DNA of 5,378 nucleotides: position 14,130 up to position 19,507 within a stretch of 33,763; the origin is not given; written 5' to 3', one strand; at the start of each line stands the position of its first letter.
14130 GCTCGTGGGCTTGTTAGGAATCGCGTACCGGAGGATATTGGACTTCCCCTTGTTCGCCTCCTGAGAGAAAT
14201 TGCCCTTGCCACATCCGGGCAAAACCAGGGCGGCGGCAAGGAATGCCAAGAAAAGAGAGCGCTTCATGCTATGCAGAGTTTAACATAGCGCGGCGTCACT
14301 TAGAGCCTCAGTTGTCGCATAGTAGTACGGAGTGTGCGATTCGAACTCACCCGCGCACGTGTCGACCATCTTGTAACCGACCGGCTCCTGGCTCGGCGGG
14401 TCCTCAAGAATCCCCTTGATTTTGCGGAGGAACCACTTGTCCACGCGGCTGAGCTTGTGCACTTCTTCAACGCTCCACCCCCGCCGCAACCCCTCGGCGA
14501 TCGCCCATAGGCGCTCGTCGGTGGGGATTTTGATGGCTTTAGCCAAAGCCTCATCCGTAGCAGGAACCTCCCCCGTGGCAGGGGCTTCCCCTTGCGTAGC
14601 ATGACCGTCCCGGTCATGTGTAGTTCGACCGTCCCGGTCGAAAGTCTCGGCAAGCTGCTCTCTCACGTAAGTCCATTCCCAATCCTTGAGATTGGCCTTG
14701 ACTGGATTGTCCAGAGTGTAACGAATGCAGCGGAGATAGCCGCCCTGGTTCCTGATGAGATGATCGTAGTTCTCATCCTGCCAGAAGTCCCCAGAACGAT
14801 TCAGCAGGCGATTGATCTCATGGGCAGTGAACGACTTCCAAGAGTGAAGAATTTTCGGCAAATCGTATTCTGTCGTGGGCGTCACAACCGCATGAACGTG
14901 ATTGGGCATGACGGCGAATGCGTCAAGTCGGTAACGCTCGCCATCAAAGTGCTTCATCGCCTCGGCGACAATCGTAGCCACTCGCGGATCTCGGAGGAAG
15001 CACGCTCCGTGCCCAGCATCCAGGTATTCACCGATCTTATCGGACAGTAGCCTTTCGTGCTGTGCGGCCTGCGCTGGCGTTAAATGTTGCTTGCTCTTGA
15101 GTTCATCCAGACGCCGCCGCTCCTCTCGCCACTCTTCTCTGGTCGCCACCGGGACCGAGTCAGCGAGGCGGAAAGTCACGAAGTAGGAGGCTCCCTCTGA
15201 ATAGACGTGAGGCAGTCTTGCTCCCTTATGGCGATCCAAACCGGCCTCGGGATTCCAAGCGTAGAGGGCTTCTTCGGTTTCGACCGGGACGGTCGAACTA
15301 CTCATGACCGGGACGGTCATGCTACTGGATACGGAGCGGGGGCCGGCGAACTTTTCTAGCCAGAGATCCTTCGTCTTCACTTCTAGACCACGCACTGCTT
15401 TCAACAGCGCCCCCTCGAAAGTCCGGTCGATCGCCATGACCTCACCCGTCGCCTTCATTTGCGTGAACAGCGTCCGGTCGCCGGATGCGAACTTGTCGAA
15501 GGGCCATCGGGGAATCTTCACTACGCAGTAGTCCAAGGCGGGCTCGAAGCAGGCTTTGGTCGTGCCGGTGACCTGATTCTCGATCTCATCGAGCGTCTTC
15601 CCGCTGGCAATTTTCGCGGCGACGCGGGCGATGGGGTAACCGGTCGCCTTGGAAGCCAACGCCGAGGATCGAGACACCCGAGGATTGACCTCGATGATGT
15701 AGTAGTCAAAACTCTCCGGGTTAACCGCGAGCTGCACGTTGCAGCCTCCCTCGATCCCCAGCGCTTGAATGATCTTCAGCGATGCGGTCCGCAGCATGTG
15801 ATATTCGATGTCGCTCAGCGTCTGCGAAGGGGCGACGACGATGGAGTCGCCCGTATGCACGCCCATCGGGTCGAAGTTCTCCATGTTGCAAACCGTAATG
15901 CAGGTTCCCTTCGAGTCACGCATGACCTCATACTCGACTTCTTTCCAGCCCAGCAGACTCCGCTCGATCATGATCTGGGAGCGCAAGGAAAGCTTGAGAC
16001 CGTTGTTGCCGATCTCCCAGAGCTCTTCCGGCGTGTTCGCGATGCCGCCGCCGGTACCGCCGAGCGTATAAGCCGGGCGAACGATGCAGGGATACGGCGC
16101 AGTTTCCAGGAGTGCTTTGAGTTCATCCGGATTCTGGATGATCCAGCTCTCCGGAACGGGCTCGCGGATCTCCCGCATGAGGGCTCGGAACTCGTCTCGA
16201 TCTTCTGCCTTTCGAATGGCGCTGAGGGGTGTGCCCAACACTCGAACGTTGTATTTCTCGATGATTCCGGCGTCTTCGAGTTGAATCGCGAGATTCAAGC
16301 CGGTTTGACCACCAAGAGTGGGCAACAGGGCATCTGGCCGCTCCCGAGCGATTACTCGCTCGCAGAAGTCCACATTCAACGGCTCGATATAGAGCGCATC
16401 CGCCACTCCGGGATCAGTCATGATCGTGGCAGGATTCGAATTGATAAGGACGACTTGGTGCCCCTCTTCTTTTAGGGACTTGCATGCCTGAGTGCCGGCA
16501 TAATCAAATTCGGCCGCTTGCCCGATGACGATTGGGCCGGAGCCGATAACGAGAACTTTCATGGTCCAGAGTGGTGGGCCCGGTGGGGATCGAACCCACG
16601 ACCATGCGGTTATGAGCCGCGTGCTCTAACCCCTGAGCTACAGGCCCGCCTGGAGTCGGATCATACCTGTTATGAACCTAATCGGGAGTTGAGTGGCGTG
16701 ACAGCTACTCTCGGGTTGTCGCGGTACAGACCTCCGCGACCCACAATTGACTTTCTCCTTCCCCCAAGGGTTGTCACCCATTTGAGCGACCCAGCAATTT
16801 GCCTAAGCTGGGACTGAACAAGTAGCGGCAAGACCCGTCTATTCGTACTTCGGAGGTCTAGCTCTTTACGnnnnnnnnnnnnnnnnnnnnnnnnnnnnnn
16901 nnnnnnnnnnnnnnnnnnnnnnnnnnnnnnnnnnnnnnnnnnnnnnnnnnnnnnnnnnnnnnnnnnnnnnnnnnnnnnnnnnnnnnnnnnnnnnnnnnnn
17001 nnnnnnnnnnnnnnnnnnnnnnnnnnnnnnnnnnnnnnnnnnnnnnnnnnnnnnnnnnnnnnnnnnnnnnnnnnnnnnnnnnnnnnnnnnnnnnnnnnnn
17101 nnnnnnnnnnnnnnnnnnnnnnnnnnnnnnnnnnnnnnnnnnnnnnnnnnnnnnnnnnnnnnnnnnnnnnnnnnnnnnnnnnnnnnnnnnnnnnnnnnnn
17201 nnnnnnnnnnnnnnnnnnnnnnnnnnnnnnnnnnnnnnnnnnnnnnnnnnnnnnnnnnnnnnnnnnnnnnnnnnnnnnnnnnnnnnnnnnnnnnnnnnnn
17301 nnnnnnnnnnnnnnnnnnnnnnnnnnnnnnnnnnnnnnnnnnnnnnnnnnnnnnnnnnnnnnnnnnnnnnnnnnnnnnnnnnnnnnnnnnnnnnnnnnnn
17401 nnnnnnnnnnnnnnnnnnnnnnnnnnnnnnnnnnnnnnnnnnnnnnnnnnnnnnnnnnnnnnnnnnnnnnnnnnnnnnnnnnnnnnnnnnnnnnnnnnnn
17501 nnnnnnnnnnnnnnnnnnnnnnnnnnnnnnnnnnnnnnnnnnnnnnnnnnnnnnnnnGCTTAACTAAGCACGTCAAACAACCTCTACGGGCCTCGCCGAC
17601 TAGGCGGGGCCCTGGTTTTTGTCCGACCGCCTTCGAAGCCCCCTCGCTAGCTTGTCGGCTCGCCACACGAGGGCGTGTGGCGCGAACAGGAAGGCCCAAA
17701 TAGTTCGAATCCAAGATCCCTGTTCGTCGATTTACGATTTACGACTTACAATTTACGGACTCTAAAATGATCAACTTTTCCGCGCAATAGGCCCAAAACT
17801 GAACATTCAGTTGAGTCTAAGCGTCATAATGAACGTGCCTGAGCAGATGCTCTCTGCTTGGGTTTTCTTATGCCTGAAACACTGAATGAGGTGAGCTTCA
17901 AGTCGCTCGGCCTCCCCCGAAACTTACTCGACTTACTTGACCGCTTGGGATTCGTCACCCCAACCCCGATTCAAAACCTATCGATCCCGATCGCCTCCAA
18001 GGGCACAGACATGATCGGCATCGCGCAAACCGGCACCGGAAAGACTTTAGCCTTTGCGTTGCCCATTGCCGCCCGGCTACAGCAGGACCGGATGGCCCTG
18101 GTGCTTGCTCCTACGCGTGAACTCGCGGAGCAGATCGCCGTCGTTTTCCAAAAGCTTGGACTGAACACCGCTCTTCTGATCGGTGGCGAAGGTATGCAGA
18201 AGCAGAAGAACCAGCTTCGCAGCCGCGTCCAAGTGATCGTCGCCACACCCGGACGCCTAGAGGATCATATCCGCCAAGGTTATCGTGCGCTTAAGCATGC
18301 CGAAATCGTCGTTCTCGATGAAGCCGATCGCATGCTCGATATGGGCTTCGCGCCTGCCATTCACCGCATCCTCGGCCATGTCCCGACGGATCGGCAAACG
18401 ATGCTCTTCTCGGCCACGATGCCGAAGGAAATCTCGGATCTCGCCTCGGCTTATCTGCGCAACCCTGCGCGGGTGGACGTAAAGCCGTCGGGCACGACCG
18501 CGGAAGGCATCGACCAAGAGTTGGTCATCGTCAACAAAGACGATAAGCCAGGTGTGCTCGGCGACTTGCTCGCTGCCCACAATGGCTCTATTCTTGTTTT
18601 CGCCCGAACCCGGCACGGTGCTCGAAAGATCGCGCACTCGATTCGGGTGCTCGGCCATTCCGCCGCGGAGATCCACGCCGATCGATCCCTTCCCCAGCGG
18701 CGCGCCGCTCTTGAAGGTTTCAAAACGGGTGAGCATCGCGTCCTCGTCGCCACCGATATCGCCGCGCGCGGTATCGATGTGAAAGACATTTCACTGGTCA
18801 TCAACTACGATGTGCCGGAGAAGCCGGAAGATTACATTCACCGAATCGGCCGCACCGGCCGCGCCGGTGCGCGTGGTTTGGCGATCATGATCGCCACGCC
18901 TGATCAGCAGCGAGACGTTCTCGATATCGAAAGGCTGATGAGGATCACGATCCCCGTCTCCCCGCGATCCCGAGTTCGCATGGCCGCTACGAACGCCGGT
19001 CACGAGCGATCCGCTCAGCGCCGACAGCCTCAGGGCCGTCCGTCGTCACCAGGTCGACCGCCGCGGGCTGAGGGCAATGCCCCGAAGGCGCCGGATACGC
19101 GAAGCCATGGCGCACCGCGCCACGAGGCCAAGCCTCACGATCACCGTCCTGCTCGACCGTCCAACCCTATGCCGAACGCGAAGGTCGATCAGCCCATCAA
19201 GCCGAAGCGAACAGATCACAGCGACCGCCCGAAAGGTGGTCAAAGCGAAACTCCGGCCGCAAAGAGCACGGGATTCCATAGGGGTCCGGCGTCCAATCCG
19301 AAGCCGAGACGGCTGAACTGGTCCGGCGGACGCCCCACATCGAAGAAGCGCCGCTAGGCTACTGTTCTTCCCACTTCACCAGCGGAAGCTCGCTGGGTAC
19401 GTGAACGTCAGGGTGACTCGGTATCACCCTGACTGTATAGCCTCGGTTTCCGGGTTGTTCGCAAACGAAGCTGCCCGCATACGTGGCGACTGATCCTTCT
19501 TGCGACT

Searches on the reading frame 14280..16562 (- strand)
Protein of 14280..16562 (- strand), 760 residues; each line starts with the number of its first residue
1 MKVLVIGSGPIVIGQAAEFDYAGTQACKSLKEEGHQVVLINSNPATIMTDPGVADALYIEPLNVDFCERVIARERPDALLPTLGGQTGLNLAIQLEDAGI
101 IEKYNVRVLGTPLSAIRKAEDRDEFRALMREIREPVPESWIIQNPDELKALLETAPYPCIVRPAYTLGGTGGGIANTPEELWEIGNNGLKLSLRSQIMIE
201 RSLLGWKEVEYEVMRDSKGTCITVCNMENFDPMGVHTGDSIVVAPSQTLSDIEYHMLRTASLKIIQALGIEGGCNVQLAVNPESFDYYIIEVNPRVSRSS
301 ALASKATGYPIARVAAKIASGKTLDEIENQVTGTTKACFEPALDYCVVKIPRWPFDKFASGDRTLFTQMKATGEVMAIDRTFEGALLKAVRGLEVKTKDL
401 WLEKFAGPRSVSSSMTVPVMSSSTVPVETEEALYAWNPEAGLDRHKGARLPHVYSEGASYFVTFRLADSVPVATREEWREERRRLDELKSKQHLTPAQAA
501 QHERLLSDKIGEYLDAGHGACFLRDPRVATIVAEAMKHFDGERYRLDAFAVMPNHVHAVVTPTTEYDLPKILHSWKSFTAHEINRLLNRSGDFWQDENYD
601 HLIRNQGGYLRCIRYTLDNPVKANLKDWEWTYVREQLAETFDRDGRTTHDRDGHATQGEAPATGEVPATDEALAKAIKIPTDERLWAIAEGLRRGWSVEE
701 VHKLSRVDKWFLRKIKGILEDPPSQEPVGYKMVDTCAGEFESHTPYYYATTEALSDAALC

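Call 64: search_protein_families(library=pfam, proteins=[window:14280-16562:-], max_evalue=0.00001)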
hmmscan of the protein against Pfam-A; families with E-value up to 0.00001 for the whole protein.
window:14280-16562:- (760 aa): 4 families
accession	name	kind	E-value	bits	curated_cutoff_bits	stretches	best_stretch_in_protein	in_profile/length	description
PF02786.22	CPSase_L_D2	-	1.3e-74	250.7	19.8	1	121-326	1-210/211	Carbamoyl-phosphate synthase L chain, ATP binding domain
PF25596.1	CPSase_L_D1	-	2.7e-46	156.7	27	1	2-117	4-117/118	Carbamoyl phosphate synthase preATP-grasp domain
PF02787.25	CPSase_L_D3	-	1.3e-15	57.6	26.6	1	676-720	2-46/80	Carbamoyl-phosphate synthetase large chain, oligomerisation domain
PF01797.21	Y1_Tnp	-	3.4e-06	27.6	23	1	528-596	28-99/121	Transposase IS200 like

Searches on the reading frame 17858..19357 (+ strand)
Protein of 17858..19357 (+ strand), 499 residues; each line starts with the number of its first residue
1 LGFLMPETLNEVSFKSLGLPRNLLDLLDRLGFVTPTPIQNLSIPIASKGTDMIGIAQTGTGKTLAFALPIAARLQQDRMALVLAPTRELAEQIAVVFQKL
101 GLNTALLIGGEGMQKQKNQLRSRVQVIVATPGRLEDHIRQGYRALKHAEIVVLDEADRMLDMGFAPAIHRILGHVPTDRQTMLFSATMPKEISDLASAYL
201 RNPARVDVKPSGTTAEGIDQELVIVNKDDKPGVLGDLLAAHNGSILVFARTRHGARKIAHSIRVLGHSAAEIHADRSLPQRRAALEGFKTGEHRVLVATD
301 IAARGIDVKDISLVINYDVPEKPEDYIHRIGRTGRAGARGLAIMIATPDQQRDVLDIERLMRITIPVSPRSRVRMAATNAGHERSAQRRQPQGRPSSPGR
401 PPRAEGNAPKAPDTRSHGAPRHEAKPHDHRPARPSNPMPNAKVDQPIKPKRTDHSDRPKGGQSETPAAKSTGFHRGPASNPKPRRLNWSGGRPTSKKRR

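Call 64: search_protein_families(library=pfam, proteins=[window:17858-19357:+], max_evalue=0.00001)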
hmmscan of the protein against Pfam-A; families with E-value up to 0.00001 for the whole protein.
window:17858-19357:+ (499 aa): 3 families
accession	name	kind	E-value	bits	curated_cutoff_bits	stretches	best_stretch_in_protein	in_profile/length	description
PF00270.35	DEAD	-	1.6e-47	161.7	26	1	36-194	1-166/167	DEAD/DEAH box helicase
PF00271.37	Helicase_C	-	3.1e-30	105.1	23.5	1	230-337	2-110/110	Helicase conserved C-terminal domain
PF04851.21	ResIII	-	3.2e-10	40.6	22.5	1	55-188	29-162/164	Type III restriction enzyme, res subunit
